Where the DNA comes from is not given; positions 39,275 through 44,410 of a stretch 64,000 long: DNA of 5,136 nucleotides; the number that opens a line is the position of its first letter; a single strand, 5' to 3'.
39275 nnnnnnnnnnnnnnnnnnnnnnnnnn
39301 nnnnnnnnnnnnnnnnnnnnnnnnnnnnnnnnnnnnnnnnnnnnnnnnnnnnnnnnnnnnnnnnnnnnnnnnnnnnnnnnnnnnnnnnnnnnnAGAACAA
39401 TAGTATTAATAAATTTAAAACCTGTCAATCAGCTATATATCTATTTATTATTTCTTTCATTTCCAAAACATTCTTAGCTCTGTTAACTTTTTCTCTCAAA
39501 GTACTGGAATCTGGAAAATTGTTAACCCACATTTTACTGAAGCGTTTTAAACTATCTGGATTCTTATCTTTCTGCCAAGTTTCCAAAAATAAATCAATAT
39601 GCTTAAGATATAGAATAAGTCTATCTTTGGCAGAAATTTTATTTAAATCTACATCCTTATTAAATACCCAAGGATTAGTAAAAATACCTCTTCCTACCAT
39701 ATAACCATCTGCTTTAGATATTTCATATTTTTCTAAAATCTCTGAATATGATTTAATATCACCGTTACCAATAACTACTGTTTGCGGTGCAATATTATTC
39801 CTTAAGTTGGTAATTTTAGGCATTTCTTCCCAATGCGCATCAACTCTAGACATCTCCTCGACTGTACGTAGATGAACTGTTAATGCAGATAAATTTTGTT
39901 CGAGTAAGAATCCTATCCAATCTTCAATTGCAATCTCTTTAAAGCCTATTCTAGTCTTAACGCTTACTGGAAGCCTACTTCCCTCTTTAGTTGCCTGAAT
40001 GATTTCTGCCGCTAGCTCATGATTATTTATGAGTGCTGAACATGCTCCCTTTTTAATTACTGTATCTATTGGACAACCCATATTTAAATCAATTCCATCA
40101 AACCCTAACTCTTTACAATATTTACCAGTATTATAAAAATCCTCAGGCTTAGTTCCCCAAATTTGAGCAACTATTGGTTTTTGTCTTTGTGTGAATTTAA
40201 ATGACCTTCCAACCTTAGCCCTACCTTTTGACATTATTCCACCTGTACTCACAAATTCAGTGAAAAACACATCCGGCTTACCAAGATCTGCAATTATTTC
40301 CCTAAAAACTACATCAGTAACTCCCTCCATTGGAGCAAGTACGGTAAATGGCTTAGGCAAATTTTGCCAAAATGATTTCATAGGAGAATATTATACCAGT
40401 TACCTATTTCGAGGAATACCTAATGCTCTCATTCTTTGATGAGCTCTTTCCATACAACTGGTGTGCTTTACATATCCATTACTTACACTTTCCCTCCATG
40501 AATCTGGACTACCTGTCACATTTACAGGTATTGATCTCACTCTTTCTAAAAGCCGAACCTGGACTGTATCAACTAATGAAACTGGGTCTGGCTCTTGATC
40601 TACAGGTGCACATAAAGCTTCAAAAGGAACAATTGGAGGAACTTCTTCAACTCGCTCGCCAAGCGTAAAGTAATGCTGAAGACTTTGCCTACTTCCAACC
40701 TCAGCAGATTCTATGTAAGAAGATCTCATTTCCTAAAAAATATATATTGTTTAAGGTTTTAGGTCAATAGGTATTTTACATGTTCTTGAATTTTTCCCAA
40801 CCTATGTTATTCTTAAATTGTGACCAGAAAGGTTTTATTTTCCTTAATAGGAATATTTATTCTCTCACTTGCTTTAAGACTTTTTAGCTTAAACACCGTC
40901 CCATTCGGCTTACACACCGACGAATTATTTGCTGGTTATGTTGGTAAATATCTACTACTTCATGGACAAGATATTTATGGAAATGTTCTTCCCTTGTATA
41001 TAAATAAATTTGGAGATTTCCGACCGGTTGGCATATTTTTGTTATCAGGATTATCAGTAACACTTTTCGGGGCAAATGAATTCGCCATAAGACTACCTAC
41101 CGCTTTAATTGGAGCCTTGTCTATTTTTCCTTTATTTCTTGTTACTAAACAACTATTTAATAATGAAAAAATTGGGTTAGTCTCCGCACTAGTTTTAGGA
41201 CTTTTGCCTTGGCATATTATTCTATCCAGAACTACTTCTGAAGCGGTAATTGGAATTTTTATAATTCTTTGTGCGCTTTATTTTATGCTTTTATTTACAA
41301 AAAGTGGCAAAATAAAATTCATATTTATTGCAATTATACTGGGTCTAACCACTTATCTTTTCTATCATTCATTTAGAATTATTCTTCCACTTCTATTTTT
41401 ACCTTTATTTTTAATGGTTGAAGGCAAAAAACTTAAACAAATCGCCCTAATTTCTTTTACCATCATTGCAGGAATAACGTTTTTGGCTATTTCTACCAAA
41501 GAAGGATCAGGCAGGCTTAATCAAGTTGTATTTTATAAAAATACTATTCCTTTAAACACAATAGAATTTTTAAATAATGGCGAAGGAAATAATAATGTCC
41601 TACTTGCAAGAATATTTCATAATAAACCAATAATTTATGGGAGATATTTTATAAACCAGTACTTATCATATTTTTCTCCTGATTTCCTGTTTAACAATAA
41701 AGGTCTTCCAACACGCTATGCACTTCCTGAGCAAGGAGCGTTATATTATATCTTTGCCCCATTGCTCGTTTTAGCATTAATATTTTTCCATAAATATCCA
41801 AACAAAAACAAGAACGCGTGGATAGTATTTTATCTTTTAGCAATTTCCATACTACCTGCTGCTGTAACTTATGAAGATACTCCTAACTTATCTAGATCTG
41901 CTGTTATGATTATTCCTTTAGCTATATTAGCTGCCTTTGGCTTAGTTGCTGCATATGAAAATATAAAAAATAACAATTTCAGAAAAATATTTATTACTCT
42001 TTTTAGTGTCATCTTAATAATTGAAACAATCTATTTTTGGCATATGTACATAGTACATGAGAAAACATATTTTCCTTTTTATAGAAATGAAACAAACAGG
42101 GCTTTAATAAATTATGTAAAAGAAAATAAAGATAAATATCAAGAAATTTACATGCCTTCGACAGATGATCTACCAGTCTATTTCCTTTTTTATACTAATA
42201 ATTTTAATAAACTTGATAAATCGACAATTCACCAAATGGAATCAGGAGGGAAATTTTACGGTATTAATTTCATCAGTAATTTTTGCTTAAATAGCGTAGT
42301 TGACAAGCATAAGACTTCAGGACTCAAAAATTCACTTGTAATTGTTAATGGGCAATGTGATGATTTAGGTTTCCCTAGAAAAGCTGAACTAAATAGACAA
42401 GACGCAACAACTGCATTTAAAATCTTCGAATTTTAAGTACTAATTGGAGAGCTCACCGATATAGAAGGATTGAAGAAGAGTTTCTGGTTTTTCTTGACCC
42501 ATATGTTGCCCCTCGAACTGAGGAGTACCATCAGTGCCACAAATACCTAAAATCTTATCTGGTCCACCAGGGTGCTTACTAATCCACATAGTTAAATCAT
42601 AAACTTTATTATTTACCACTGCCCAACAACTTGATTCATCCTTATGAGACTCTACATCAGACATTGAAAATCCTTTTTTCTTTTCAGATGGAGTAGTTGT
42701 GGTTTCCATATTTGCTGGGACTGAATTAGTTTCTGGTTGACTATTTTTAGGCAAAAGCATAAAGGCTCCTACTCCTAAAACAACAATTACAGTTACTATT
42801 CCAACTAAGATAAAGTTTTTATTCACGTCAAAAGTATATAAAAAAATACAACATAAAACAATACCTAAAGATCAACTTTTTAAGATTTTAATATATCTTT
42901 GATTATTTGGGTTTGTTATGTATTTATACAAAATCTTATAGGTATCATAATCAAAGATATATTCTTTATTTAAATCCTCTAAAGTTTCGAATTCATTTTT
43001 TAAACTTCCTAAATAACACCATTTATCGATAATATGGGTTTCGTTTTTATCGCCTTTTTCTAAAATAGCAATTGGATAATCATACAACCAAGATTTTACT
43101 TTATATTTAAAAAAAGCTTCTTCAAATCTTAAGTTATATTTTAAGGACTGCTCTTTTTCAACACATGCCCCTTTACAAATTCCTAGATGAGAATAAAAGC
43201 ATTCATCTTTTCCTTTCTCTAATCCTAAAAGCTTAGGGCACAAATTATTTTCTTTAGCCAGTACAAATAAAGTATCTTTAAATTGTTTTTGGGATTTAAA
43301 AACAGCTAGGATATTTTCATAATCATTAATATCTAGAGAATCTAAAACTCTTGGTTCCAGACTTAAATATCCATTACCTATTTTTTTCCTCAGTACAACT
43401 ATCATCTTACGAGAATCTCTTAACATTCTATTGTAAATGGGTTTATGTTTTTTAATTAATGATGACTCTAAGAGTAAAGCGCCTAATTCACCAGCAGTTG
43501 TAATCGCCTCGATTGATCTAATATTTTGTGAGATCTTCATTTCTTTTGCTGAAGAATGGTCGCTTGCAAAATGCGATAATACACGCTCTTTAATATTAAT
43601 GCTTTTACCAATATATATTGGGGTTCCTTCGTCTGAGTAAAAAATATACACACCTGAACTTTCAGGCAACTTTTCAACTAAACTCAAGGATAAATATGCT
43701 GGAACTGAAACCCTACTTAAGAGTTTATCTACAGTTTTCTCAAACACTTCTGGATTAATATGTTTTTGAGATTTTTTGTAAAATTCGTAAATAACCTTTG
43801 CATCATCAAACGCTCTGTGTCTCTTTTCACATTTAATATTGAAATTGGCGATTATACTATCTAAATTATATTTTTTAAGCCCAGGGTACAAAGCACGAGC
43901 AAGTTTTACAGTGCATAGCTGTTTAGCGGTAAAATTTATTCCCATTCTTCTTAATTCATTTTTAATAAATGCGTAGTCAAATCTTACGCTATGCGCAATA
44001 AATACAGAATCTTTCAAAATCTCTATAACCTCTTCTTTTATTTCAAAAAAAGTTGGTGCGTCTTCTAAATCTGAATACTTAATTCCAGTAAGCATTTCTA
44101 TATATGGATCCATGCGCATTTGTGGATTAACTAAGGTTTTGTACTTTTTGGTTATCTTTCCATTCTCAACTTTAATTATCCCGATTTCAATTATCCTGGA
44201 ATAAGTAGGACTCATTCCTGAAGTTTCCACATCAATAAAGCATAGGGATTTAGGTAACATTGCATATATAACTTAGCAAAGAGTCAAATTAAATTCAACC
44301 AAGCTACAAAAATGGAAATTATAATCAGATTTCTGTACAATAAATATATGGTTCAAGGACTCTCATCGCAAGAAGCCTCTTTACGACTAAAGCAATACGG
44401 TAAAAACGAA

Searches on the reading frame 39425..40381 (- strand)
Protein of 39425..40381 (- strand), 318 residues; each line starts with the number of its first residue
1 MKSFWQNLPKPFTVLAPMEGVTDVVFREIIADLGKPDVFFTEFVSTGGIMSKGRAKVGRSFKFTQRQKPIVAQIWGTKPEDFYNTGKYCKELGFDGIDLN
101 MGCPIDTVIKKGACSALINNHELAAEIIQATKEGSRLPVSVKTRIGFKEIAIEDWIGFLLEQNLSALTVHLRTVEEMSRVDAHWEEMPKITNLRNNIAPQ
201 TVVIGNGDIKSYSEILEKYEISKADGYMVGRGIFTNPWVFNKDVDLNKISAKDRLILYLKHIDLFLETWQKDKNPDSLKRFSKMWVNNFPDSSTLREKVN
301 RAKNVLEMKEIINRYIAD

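Call 9: search_protein_families(library=pfam, proteins=[window:39425-40381:-], max_evalue=0.001)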
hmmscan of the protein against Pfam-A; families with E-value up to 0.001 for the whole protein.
window:39425-40381:- (318 aa): 2 families
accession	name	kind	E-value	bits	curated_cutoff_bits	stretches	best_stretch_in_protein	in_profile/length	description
PF01207.24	Dus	-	3.5e-53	181.2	20.4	1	15-309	2-299/311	Dihydrouridine synthase (Dus)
PF01180.27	DHO_dh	-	4e-05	23.4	27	0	63-177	85-199/291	Dihydroorotate dehydrogenase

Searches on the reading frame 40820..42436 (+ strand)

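Call 9: search_protein_families(library=pfam, proteins=[window:40820-42436:+], max_evalue=0.001)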
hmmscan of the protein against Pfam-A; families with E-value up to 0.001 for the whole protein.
window:40820-42436:+ (538 aa): 1 family
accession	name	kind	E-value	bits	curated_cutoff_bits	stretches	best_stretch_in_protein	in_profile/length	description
PF13231.12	PMT_2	-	8.4e-13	49.3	26.1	1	69-221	3-154/160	Dolichyl-phosphate-mannose-protein mannosyltransferase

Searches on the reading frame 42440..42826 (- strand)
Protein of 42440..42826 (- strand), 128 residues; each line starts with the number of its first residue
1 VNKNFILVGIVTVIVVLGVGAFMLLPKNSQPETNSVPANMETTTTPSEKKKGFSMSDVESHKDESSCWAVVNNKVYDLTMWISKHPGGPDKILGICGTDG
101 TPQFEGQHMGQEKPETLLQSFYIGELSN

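Call 29: search_protein_families(library=pfam, proteins=[window:42440-42826:-], max_evalue=0.0001)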
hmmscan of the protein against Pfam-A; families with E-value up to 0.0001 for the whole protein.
window:42440-42826:- (128 aa): 1 family
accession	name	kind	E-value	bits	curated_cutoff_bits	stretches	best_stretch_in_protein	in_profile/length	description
PF00173.33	Cyt-b5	-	5.8e-20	71.5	23.7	1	55-126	2-73/74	Cytochrome b5-like Heme/Steroid binding domain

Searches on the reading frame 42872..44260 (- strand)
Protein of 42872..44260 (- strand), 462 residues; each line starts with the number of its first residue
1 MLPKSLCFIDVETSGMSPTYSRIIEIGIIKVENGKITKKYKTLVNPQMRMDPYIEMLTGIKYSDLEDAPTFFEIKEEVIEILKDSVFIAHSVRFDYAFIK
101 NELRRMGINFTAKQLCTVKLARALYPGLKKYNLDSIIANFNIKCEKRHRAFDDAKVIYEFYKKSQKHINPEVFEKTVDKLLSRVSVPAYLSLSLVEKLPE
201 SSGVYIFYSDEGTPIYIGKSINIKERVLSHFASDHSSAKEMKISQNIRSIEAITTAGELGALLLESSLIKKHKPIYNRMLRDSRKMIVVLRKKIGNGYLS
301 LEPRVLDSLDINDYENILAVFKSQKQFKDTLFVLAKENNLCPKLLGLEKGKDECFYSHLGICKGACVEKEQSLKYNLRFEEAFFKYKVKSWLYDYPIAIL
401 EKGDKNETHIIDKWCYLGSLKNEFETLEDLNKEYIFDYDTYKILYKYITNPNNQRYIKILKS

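Call 9: search_protein_families(library=pfam, proteins=[window:42872-44260:-], max_evalue=0.001)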
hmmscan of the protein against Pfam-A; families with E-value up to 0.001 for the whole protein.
window:42872-44260:- (462 aa): 3 families
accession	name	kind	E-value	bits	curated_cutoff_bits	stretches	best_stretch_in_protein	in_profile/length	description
PF00929.31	RNase_T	-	3.1e-33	116.1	24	1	8-160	2-163/164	Exonuclease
PF01541.30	GIY-YIG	-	1.4e-08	35.4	22.6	1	202-276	2-77/78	GIY-YIG catalytic domain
PF13482.12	RNase_H_2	-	2.4e-05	24.8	22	1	7-164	1-137/165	RNase_H superfamily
